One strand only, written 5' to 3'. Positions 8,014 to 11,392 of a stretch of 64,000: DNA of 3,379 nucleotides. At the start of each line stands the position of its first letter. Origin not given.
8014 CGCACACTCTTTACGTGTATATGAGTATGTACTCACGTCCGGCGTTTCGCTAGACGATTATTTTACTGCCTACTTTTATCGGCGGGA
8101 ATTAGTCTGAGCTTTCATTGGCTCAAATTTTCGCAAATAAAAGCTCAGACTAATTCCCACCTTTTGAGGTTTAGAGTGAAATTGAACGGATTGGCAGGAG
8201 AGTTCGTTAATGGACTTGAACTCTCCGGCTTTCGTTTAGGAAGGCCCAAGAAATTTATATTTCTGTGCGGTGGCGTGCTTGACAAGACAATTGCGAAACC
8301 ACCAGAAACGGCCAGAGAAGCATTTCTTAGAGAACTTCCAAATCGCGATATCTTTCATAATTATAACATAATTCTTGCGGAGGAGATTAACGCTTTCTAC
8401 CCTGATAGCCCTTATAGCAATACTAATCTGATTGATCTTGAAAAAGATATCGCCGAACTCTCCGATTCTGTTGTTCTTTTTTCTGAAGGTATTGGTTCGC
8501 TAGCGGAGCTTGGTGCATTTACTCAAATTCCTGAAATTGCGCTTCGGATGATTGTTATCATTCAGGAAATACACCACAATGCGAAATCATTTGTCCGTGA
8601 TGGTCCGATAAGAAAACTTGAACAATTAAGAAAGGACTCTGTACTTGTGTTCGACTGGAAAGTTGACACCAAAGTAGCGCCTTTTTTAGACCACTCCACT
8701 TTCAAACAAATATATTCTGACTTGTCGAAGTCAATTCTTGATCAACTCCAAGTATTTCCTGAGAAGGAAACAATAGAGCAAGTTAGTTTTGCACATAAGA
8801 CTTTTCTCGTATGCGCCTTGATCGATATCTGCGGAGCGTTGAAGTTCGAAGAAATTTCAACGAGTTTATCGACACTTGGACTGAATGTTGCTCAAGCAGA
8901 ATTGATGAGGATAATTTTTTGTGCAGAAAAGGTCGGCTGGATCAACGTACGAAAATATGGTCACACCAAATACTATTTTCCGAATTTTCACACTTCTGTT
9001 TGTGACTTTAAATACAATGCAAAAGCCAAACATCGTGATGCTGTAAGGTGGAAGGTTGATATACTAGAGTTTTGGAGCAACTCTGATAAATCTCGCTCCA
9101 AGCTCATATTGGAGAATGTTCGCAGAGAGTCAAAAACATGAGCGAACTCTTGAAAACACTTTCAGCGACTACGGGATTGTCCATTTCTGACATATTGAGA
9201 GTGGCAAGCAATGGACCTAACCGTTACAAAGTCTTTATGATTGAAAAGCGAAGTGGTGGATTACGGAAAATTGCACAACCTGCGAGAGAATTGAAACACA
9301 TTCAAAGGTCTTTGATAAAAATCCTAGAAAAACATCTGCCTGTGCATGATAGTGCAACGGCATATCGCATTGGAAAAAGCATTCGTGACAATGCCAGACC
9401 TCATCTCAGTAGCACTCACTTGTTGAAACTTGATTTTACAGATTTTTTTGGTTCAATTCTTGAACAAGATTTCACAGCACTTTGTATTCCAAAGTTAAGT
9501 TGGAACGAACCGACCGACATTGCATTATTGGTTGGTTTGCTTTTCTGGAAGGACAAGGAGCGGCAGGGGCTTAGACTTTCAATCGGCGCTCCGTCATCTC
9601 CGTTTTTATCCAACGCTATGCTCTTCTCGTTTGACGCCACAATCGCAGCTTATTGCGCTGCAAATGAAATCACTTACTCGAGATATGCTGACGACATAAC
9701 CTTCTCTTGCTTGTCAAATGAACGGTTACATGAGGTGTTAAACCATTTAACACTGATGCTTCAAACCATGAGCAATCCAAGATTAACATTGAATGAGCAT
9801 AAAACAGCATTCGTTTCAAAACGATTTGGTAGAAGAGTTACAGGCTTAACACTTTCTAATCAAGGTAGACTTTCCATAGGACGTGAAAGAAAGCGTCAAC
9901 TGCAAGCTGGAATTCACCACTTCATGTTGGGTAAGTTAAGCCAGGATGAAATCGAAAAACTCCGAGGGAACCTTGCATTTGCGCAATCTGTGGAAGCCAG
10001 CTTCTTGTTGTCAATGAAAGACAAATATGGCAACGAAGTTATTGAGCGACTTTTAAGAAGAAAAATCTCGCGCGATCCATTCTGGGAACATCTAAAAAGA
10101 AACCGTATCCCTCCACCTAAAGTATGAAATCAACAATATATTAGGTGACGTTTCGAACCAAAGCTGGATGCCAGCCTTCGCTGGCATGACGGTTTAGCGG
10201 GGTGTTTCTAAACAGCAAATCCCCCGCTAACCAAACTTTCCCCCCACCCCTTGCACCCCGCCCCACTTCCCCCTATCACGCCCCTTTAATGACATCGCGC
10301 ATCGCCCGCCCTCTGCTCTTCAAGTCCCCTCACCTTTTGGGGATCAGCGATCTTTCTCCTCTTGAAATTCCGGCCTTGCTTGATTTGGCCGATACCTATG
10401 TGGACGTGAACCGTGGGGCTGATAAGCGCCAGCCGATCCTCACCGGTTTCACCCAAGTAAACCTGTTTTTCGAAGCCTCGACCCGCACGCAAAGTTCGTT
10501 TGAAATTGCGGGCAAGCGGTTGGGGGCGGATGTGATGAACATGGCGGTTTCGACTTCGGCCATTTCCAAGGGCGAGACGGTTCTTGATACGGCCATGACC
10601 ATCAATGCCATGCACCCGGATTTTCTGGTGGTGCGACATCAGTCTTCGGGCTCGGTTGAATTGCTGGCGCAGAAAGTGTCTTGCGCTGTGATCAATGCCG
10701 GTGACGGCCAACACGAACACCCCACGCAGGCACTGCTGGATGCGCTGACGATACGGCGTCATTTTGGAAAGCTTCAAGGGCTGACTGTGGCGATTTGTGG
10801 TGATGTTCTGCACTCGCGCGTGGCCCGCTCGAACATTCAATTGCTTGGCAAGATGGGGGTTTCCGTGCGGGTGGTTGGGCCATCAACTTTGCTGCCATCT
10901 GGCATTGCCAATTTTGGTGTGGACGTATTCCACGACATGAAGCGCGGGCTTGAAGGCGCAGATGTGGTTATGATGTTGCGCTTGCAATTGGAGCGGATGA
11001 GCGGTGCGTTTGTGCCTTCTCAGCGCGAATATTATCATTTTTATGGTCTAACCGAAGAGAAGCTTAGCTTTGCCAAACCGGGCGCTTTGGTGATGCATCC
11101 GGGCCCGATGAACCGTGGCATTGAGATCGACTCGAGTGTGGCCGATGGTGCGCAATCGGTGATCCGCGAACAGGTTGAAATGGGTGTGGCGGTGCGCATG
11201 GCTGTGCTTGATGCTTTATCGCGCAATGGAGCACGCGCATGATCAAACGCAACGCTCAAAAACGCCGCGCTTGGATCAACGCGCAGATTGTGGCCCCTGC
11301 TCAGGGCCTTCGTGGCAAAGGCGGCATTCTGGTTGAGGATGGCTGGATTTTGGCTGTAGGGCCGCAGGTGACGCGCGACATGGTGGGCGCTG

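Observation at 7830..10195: Two-gene retron-type defence module (NDT-like/wHTH effector + retron RT) inserted between ruvX and pyrB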

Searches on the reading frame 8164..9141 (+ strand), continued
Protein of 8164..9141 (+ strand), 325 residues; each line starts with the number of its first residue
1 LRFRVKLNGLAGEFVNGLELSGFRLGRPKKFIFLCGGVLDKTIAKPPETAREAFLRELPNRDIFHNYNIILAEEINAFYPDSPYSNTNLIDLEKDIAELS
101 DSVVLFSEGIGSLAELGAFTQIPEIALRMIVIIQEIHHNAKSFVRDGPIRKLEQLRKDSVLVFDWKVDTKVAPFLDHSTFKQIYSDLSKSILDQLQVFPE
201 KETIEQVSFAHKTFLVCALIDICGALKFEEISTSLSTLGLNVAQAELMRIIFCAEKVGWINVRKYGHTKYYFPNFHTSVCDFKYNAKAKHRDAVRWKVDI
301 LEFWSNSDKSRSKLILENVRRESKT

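Call 56: fold_search(model_id=the predicted structure, library=pdb)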
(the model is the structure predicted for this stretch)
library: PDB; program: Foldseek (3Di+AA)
matches with E <= 10: 1049; with E <= 0.001: 3
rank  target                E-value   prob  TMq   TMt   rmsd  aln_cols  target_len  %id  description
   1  8qbk_E                5.1e-10  1.00  0.46  0.48   8.7       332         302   18  Retron-Eco1 filament with ADP-ribosylated Effector (local map with 1 segment) (released 2024-06-05)
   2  8qbl_E                4.4e-09  1.00  0.44  0.47   8.9       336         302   17  Retron-Eco1 filament with inactive effector (E106A, 2 segments) (released 2024-06-05)
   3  7xjg_J                1.5e-08  1.00  0.43  0.45   8.0       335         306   20  Cryo-EM structure of E.coli retron-Ec86 in complex with its effector at 2.5 angstrom (released 2022-09-14)
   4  6hlu_B                2.3e-03  0.98  0.27  0.13  13.3       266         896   10  Crystal structure of the LRR-Roc-COR domain of the Chlorobium tepidum Roco protein (released 2018-12-26)
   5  8u8b_A                5.0e-03  0.87  0.24  0.07  15.8       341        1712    9  Cryo-EM structure of LRRK2 bound to type II inhibitor rebastinib (released 2024-01-31)
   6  6hlu_A                6.5e-03  0.95  0.27  0.13  10.6       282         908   10  Crystal structure of the LRR-Roc-COR domain of the Chlorobium tepidum Roco protein (released 2018-12-26)
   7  3u7r_A                8.0e-03  0.99  0.28  0.43   8.8       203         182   11  FerB - flavoenzyme NAD(P)H:(acceptor) oxidoreductase (FerB) from Paracoccus denitrificans (released 2012-10-24)
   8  3p1j_D                8.8e-03  0.99  0.28  0.43   7.9       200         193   11  Crystal structure of human GTPase IMAP family member 2 in the nucleotide-free state (released 2010-10-13)
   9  2q62_G                1.3e-02  0.94  0.27  0.36  11.8       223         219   12  Crystal Structure of ArsH from Sinorhizobium meliloti (released 2007-12-11)
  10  4wau_A                1.5e-02  0.99  0.25  0.44   7.1       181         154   13  Crystal structure of CENP-M solved by native-SAD phasing (released 2014-12-10)
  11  6rxt_CI               1.6e-02  0.93  0.24  0.12   8.2       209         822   12  Cryo-EM structure of the 90S pre-ribosome (Kre33-Noc4) from Chaetomium thermophilum, state A (released 2019-08-14)
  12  2q62_F                1.8e-02  0.95  0.28  0.38  11.6       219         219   14  Crystal Structure of ArsH from Sinorhizobium meliloti (released 2007-12-11)
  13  2xtn                  1.9e-02  0.99  0.28  0.40   7.6       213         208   10  Crystal structure of GTP-bound human GIMAP2, amino acid residues 1- 234 (released 2010-10-20)
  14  3v70_B                2.3e-02  0.93  0.30  0.41   8.7       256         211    8  Crystal Structure of Human GTPase IMAP family member 1 (released 2012-01-11)
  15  7k15                  2.4e-02  0.92  0.29  0.22  17.5       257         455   14  Crystal structure of the Human Leukotriene B4 Receptor 1 in Complex with Selective Antagonist MK-D-046 (released 2021-02-17)
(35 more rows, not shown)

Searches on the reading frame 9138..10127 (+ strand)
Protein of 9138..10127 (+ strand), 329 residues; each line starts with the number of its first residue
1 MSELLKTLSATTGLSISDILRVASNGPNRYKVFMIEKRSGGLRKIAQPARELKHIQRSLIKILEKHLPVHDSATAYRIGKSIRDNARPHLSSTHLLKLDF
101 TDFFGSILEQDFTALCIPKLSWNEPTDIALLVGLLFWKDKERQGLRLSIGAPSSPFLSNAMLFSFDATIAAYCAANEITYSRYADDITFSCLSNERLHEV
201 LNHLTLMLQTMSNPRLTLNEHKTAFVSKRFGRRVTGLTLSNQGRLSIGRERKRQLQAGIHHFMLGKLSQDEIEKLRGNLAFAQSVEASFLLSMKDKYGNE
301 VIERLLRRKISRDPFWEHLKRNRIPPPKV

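Call 3: search_protein_families(library=pfam, proteins=[window:9138-10127:+], max_evalue=0.1)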
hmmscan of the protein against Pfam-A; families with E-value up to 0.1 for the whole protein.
window:9138-10127:+ (329 aa): 1 family
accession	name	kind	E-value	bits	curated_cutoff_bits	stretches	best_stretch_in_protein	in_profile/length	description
PF00078.32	RVT_1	-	9.7e-23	81.4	29.6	1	35-238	1-204/205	Reverse transcriptase (RNA-dependent DNA polymerase)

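Call 4: search_protein_families(library=padloc, proteins=[window:9138-10127:+], max_evalue=0.1)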
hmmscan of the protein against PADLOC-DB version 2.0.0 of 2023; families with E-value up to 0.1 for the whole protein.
window:9138-10127:+ (329 aa): 86 families (the best 25 are shown)
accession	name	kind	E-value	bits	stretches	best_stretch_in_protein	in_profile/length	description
PDLC02939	RT_II-A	-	6.3e-113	375.2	1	3-306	2-302/304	-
PDLC02936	RT_I-A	-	1.9e-102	340.7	1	3-307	2-306/308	-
PDLC02941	RT_II-A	-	1.2e-59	200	1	4-299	15-294/309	-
PDLC02940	RT_II-A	-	1e-55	187.3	1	5-306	187-473/477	-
PDLC02944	RT_III-A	-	2.1e-53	180.4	2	5-111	45-151/597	-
PDLC03739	RT_Ec107-like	-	3.3e-53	179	1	7-262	14-255/307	retron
PDLC02942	RT_III-A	-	9.2e-52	174.2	1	6-262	46-287/341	-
PDLC02943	RT_III-A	-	2.2e-51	172.7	1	6-269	26-275/322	-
PDLC02956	RT_XIII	-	6.2e-49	165.3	2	147-295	272-418/469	-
PDLC02945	RT_III-A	-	5.7e-46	155.2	2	6-110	44-148/362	-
PDLC02960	RT-Protease_XI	-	6.4e-46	155.4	1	14-262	18-263/506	single gene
PDLC02959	RT-Protease_XI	-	7.1e-46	155.2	1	15-262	21-266/510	single gene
PDLC02946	RT_III-A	-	1.2e-45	154.1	1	7-262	39-279/330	-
PDLC02962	RT-TIR_XII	-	1.9e-45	153.7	1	8-266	20-275/478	single gene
PDLC02937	RT_I-B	-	7.4e-45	151.6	1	32-309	34-314/316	-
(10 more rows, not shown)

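Call 5: search_protein_families(library=ncbifam, proteins=[window:9138-10127:+], max_evalue=0.1)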
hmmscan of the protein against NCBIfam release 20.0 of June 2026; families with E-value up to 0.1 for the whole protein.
window:9138-10127:+ (329 aa): 9 families
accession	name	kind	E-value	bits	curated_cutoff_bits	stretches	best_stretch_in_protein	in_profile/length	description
NF038233.2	retron_St85_RT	exception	3.4e-96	321.9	235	1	7-298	2-289/289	retron St85 family RNA-directed DNA polymerase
NF038237.1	retron_Ec67_fus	exception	1.5e-37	129.4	450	1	19-290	27-319/572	retron Ec67 family RNA-directed DNA polymerase/endonuclease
NF042941.1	Retron_TIR_antiphage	equivalog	2.8e-34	118.7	600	1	25-269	22-272/464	TIR domain-containing anti-phage reverse transcriptase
TIGR04416.1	group_II_RT_mat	equivalog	2.2e-13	50.1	300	1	23-229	46-255/353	group II intron reverse transcriptase/maturase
NF041746.1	Drt2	equivalog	3.5e-10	39.6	390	1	147-227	224-300/416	antiviral reverse transcriptase Drt2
NF041747.1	Drt3a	equivalog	3.5e-07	29.9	200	1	91-227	109-239/412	antiviral reverse transcriptase Drt3a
NF041749.1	Drt4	equivalog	9.4e-06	24.8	450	1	138-225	188-266/489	antiviral reverse transcriptase Drt4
NF041704.1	Shig_StxB_2e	exception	0.091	12.8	203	0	167-192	16-41/87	Shiga toxin Stx2e subunit B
NF041692.1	Shig_StxB_2f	exception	0.096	13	201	0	162-192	12-41/87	Shiga toxin Stx2f subunit B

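Call 10: search_solved_structures(query=window:9138-10127:+, max_evalue=0.001, show_alignments=1)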
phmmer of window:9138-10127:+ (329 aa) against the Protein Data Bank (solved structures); distinct sequences matched with E-value up to 0.001: 15.
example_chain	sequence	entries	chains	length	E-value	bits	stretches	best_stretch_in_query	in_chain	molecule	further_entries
9n69_E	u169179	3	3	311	2.2e-71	244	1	24-306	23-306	RNA-directed DNA polymerase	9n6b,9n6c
9e8z_H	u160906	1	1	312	5.1e-66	226.3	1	23-305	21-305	Retron Ec83 reverse transcriptase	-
9kjx_A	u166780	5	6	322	1e-65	225.3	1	3-306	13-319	RNA-directed DNA polymerase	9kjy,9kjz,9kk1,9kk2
9l7p_E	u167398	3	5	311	1.4e-65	224.9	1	5-306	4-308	Retron St85 family RNA-directed DNA polymerase | Retron I-A Ec78 reverse transcriptase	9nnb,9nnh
22et_A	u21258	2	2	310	4.7e-64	219.9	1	12-307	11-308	Retron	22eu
9vhe_A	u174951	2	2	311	5.4e-64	219.7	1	5-306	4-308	Retron Ec78 reverse transcriptase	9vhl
7v9x_A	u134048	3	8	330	6.3e-34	120.9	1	6-288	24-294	RNA-directed DNA polymerase from retron EC86 | Retron Ec86 reverse transcriptase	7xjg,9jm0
7v9u_A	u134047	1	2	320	6.4e-34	120.9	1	6-288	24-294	RNA-directed DNA polymerase from retron EC86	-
8qbk_A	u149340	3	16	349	7.7e-34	120.6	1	6-288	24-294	Retron Ec86 reverse transcriptase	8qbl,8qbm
36ht_A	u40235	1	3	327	9.6e-18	67.8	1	7-285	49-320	Retron-Kva2 Reverse Transcriptase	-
9lm3_A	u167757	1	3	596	5.4e-13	52.2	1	20-242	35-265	Retron Ec67 protein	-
9i2f_C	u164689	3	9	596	5.5e-13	52.1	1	20-242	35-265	Retron Ec67 protein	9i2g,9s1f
23or_A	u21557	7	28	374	1.1e-12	51.2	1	53-251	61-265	Retron Eco8 reverse transcriptase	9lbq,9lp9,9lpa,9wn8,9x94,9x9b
9p4j_E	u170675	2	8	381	1.1e-12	51.2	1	53-251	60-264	Retron Eco8 reverse transcriptase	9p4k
8bgj_A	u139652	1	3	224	5.7e-06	29.1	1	30-225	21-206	RNA-directed DNA polymerase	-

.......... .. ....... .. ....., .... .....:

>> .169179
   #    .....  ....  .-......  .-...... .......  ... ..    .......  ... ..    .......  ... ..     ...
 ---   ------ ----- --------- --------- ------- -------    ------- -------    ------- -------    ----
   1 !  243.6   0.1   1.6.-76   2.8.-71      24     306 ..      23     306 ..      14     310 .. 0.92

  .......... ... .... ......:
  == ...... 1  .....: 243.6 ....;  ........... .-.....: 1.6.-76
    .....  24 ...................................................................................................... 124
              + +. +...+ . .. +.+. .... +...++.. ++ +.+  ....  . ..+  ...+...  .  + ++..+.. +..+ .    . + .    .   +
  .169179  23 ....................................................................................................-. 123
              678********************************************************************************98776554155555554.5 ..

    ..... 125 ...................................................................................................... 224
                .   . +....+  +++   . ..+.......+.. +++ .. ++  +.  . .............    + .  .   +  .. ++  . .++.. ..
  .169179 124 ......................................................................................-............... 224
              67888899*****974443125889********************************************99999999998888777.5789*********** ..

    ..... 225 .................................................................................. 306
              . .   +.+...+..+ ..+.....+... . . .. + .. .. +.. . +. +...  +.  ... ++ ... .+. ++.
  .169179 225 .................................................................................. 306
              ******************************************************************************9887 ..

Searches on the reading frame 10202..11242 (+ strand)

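Call 3: search_protein_families(library=pfam, proteins=[window:10202-11242:+], max_evalue=0.1)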
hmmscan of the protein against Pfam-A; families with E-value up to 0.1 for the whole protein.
window:10202-11242:+ (346 aa): 2 families
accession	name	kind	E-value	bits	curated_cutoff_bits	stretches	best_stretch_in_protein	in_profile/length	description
PF02729.26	OTCace_N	-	6.9e-42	143.5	29.9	1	44-185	2-147/148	Aspartate/ornithine carbamoyltransferase, carbamoyl-P binding domain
PF00185.30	OTCace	-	7.9e-25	88.2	29.4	1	192-338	1-156/157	Aspartate/ornithine carbamoyltransferase, Asp/Orn binding domain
